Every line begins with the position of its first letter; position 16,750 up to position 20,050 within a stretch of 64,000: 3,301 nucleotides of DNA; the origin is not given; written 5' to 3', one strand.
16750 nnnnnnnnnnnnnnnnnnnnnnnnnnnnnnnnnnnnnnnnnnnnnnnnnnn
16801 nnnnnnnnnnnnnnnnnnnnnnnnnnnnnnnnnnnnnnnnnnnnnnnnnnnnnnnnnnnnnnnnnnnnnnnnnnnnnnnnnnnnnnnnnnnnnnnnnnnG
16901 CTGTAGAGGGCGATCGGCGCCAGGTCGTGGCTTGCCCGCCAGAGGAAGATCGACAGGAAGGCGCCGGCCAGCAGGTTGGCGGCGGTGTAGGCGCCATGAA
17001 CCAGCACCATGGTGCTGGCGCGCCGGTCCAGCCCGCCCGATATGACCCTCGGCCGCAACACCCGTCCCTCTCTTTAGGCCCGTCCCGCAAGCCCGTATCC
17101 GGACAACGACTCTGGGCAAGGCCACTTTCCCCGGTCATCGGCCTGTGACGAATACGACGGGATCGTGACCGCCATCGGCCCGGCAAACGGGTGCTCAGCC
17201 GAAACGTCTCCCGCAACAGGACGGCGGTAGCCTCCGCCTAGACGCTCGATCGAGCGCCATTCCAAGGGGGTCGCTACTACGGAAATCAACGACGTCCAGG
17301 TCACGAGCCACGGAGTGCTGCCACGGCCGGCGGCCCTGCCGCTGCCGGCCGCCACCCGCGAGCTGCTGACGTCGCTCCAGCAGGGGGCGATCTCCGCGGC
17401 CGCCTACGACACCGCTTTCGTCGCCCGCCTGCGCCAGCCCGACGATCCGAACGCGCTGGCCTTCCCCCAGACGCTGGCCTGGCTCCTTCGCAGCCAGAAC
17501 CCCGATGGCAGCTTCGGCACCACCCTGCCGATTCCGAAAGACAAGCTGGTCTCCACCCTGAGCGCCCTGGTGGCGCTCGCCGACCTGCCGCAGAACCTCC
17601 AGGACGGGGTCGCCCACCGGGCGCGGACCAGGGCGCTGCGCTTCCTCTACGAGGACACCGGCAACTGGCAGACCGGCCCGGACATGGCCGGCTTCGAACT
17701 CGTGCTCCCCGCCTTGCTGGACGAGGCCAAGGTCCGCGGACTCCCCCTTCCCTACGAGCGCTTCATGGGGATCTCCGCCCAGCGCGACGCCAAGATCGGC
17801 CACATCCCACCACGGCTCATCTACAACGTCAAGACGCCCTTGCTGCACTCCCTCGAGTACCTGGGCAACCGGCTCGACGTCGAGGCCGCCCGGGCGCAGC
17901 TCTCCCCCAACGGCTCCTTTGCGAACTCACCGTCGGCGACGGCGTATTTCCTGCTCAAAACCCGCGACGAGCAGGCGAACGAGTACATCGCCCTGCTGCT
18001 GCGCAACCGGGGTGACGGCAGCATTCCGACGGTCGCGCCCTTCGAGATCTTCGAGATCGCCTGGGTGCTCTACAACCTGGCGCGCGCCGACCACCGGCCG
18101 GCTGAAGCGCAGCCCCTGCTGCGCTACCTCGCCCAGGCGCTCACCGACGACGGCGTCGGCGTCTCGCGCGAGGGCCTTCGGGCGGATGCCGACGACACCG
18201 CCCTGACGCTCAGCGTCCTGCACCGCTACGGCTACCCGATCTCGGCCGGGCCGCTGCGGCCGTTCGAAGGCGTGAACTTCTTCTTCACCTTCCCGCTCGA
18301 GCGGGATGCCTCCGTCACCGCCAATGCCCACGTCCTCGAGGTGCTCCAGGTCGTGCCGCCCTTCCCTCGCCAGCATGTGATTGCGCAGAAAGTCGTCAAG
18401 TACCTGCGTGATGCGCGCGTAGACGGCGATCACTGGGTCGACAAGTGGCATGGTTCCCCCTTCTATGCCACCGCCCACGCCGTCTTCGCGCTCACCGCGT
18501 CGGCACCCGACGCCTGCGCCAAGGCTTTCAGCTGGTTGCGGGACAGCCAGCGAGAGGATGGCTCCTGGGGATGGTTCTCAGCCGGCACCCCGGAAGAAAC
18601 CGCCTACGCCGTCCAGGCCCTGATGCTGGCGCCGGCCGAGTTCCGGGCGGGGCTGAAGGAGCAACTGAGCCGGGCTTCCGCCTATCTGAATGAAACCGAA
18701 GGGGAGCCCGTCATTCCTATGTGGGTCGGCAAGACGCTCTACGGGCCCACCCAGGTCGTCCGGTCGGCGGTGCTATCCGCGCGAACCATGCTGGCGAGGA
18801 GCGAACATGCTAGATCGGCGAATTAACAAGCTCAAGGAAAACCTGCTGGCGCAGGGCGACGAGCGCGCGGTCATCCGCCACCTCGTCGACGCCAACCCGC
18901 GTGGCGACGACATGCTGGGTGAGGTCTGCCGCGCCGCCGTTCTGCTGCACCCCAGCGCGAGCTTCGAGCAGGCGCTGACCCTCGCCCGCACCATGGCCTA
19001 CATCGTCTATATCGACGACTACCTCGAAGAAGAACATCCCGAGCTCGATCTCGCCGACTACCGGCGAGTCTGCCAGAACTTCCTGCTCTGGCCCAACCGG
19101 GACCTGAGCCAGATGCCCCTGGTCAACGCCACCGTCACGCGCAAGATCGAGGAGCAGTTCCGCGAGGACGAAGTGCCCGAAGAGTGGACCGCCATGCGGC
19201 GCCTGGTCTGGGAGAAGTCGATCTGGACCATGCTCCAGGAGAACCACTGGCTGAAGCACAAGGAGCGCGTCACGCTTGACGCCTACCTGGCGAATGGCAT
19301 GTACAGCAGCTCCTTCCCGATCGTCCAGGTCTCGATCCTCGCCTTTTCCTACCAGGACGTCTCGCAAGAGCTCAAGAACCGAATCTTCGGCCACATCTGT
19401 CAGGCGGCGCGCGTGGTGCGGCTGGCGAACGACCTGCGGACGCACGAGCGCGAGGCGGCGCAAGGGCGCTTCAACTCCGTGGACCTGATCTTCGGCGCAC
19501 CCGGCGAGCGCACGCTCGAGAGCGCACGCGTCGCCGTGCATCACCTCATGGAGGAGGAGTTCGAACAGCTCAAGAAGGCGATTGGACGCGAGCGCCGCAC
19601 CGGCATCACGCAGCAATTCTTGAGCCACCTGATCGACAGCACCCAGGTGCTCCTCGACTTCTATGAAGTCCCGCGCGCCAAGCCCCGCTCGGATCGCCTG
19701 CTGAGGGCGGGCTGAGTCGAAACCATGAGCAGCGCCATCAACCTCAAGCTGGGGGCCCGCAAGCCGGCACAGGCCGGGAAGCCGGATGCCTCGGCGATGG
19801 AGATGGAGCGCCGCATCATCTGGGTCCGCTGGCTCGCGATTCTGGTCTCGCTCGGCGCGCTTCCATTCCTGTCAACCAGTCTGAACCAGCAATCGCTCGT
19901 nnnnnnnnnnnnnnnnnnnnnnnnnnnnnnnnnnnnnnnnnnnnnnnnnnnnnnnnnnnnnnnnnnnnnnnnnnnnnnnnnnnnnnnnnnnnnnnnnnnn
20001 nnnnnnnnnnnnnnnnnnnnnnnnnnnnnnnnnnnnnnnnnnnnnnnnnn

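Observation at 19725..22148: Bifunctional GGDEF + HD-GYP membrane sensor translationally coupled between terpene synthase and IPP isomerase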

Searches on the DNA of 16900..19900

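Call 74: search_rna_families(source=window, start=16900, end=19900, threshold=evalue, max_evalue=1)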
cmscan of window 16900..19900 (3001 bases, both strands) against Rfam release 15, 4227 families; matches with E-value up to 1: 0.
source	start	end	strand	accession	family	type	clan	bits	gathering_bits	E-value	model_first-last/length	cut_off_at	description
